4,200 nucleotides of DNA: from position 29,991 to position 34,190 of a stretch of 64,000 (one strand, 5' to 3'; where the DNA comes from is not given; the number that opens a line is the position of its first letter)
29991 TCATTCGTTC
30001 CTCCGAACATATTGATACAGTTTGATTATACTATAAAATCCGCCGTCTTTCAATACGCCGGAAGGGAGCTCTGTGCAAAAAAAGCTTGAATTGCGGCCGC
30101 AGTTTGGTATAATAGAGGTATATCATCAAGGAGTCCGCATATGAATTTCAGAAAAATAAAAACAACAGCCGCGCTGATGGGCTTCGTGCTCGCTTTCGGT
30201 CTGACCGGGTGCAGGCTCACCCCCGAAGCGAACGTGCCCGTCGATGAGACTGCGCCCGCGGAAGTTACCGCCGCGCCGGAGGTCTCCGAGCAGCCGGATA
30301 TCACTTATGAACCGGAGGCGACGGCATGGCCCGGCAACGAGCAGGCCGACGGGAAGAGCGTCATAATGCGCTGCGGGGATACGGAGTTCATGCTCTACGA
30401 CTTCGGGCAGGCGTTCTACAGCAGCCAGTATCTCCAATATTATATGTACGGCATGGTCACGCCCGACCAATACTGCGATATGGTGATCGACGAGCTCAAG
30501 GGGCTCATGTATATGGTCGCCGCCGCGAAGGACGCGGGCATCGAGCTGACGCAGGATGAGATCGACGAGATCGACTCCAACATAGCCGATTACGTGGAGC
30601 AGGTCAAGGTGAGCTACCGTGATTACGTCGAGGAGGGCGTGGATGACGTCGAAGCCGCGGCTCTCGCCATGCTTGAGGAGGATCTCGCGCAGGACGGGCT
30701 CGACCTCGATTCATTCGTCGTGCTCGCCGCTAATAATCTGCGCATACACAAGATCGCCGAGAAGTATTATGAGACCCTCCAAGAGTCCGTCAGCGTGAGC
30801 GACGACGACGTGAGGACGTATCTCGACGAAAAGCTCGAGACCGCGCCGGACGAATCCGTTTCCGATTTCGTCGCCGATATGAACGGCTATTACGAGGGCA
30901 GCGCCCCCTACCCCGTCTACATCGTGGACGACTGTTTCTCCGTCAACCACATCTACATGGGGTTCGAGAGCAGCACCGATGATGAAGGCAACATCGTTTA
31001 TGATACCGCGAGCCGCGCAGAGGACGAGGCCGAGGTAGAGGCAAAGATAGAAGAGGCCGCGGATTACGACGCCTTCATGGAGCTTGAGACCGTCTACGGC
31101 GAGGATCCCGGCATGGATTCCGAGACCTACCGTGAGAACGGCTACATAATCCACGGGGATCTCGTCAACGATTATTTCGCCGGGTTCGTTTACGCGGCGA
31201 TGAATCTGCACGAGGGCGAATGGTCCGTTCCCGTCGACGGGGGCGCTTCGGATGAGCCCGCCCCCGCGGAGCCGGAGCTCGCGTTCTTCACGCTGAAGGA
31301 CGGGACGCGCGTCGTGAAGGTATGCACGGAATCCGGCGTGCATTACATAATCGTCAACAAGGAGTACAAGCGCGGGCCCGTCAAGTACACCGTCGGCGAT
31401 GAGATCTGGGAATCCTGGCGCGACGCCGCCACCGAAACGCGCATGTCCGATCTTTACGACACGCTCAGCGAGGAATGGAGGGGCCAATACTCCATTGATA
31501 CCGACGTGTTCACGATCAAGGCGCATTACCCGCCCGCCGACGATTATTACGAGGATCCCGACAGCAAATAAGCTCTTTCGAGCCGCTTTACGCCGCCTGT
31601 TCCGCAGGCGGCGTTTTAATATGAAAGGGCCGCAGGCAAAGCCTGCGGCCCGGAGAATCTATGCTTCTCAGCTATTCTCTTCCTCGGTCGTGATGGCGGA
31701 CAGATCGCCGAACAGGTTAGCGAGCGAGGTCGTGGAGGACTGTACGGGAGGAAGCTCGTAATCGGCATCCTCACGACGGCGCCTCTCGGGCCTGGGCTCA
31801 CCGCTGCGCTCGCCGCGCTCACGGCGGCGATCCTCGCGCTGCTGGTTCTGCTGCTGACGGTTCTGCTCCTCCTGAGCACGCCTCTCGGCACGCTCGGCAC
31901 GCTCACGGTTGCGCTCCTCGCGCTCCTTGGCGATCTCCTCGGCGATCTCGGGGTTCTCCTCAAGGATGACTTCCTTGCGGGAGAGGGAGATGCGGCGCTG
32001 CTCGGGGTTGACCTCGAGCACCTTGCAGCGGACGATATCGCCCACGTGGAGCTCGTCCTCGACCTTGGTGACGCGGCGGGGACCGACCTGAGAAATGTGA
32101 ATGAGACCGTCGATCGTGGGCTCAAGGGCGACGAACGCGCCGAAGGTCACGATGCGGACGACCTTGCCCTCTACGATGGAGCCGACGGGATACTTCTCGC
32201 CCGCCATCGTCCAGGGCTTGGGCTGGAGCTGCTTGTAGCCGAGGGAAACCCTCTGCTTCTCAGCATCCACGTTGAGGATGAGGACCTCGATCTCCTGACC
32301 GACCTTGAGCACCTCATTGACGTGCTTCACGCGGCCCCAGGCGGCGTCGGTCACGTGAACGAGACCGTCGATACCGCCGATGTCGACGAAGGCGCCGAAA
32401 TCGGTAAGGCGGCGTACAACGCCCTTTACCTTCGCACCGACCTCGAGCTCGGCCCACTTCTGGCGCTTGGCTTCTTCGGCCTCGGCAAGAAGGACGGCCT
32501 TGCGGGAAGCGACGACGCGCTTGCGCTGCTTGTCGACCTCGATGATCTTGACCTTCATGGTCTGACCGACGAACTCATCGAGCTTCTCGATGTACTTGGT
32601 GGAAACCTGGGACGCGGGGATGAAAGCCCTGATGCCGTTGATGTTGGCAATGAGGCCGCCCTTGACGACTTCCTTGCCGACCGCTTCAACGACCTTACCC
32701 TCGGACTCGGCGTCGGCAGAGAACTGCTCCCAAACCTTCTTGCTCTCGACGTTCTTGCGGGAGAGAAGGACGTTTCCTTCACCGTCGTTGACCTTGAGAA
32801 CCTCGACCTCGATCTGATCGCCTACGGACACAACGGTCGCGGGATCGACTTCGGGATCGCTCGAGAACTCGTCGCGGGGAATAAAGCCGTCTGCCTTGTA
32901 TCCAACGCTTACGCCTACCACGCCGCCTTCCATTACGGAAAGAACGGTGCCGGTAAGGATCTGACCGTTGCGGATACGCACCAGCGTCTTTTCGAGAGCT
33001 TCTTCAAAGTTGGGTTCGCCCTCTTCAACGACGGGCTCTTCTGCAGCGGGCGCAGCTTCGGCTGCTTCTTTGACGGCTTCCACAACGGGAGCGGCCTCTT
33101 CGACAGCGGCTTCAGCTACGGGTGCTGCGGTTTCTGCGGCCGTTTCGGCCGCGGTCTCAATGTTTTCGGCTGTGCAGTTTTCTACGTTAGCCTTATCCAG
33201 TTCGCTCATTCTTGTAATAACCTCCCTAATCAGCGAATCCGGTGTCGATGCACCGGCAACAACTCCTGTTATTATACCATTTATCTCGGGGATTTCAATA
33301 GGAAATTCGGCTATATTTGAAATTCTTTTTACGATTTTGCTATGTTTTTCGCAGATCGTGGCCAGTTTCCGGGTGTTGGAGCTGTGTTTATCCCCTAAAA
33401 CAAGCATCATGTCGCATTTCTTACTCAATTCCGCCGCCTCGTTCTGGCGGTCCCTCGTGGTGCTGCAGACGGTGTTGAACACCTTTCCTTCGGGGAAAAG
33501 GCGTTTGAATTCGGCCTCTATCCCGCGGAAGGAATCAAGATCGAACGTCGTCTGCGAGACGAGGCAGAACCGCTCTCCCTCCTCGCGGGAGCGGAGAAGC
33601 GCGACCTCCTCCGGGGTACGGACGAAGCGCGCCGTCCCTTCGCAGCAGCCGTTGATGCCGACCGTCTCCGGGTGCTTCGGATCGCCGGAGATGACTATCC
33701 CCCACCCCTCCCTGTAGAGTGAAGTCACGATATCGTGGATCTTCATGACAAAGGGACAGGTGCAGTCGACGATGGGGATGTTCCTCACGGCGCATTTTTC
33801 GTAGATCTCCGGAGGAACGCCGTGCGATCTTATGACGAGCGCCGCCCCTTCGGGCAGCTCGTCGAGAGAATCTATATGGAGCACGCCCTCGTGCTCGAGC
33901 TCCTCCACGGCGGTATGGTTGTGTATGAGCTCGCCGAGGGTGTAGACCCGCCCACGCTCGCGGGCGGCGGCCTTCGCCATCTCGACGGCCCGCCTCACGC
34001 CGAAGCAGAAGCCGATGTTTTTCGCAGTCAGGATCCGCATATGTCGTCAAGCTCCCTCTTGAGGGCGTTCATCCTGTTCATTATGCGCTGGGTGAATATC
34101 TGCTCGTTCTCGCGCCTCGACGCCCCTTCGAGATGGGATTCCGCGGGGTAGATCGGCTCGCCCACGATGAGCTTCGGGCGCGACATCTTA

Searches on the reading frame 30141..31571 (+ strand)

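Call 43: search_protein_families(library=ncbifam, proteins=[window:30141-31571:+], max_evalue=0.001)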
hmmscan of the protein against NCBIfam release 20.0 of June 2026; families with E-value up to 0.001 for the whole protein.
window:30141-31571:+ (476 aa): 1 family
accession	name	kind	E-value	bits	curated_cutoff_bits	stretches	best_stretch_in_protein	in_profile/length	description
NF000809.0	PRK00059.1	equivalog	2.1e-05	24.1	303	0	177-365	136-273/336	peptidylprolyl isomerase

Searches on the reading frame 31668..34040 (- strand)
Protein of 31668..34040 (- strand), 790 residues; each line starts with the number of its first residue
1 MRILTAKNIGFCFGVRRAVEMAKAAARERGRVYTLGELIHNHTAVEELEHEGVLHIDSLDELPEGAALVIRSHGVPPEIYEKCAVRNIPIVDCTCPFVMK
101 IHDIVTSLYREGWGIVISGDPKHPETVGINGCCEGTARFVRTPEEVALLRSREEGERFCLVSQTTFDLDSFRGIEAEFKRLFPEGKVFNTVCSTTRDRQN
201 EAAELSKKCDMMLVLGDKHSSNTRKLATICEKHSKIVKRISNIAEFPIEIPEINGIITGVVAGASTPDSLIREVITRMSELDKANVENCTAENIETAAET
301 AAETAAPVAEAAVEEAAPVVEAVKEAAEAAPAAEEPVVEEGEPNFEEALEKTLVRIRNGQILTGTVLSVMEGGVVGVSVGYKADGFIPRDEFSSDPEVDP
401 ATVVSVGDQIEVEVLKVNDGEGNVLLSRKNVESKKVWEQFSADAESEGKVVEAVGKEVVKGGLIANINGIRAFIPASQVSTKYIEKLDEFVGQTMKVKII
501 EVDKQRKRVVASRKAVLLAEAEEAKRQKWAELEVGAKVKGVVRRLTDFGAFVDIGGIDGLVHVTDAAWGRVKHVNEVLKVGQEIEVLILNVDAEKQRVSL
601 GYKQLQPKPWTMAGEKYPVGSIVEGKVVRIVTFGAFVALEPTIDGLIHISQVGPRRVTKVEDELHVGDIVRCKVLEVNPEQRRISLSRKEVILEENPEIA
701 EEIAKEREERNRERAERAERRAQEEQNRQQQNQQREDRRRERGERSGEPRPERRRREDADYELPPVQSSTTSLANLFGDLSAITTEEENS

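Call 22: find_encoding_contigs(protein=window:31668-34040:-, flank=10000, max_places=1)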
Protein window:31668-34040:- (790 aa): 12 contigs read that carry it; 1 place shown.
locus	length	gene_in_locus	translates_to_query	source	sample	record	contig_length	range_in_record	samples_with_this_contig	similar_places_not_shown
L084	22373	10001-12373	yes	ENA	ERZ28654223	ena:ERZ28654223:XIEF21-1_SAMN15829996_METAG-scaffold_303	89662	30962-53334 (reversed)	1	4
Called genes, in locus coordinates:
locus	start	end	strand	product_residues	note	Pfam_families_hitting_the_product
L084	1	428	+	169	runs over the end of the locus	-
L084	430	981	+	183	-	PF09579:Spore_YtfJ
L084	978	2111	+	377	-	PF13354:Beta-lactamase2, PF00768:Peptidase_S11, PF07943:PBP5_C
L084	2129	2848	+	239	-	PF01479:S4, PF00849:PseudoU_synth_2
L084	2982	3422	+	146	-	PF04277:OAD_gamma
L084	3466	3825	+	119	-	PF25984:BSH_YknX (faint), PF25917:BSH_RND, PF25973:BSH_CzcB (faint), PF00364:Biotin_lipoyl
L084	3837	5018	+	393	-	PF03977:OAD_beta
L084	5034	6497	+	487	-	PF00682:HMGL-like, PF02436:PYC_OADA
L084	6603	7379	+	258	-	PF01975:SurE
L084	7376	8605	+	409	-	PF00890:FAD_binding_2 (faint), PF01134:GIDA (faint), PF01262:AlaDh_PNT_C (faint), PF01266:DAO (faint), PF03486:HI0933_like, PF07992:Pyr_redox_2 (weak), PF13450:NAD_binding_8 (weak), PF22780:HI0933_like_1st, +3 more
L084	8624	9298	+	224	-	PF02224:Cytidylate_kin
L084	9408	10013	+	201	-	PF01553:Acyltransferase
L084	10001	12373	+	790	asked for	-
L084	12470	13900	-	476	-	-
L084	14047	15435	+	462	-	PF00919:UPF0004, PF04055:Radical_SAM, PF01938:TRAM (weak)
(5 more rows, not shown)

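Call 43: search_protein_families(library=ncbifam, proteins=[window:31668-34040:-], max_evalue=0.001)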
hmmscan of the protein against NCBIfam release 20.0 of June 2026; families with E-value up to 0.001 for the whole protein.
window:31668-34040:- (790 aa): 38 families (the best 25 are shown)
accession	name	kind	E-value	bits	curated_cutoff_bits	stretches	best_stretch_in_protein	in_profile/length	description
NF000907.0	PRK00087.1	equivalog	9e-218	724.7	624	1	1-712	1-653/671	bifunctional 4-hydroxy-3-methylbut-2-enyl diphosphate reductase/30S ribosomal protein S1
NF005208.0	PRK06676.1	equivalog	1.3e-119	399.7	368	1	345-722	6-360/391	30S ribosomal protein S1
NF004952.0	PRK06299.1-2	equivalog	9.8e-110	367.5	524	1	333-697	19-380/580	30S ribosomal protein S1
NF004953.0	PRK06299.1-3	equivalog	6e-98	328.6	720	1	335-697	22-375/580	30S ribosomal protein S1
TIGR00717.1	rpsA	equivalog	1.9e-90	303.8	577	1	345-691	3-345/516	30S ribosomal protein S1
NF004954.0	PRK06299.1-4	equivalog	2.7e-90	303.1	727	1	345-697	9-353/560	30S ribosomal protein S1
NF005911.0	PRK07899.1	equivalog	4.9e-89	299.2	691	1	343-691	20-365/486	30S ribosomal protein S1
NF009024.0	PRK12360.1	equivalog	1.4e-85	287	387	1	1-280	1-280/281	4-hydroxy-3-methylbut-2-enyl diphosphate reductase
TIGR00216.1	ispH_lytB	equivalog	1.1e-79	267.5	187.85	1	3-280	2-281/282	4-hydroxy-3-methylbut-2-enyl diphosphate reductase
NF004951.0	PRK06299.1-1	equivalog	2.3e-78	263.9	918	1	345-705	9-363/556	30S ribosomal protein S1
NF004955.0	PRK06299.1-5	equivalog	8.8e-77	258.6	878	1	344-693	11-358/566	30S ribosomal protein S1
NF002187.0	PRK01045.1-1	equivalog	1.5e-72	244.1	276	1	1-283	1-280/282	4-hydroxy-3-methylbut-2-enyl diphosphate reductase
NF010379.0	PRK13806.1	equivalog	3.3e-72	243.7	648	1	352-692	28-366/491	30S ribosomal protein S1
NF004956.0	PRK06299.1-6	equivalog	2.7e-57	194.6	711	2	339-566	11-232/554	30S ribosomal protein S1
NF002190.0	PRK01045.1-4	subfamily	8.2e-57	192.5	389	1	2-291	8-302/321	4-hydroxy-3-methylbut-2-enyl diphosphate reductase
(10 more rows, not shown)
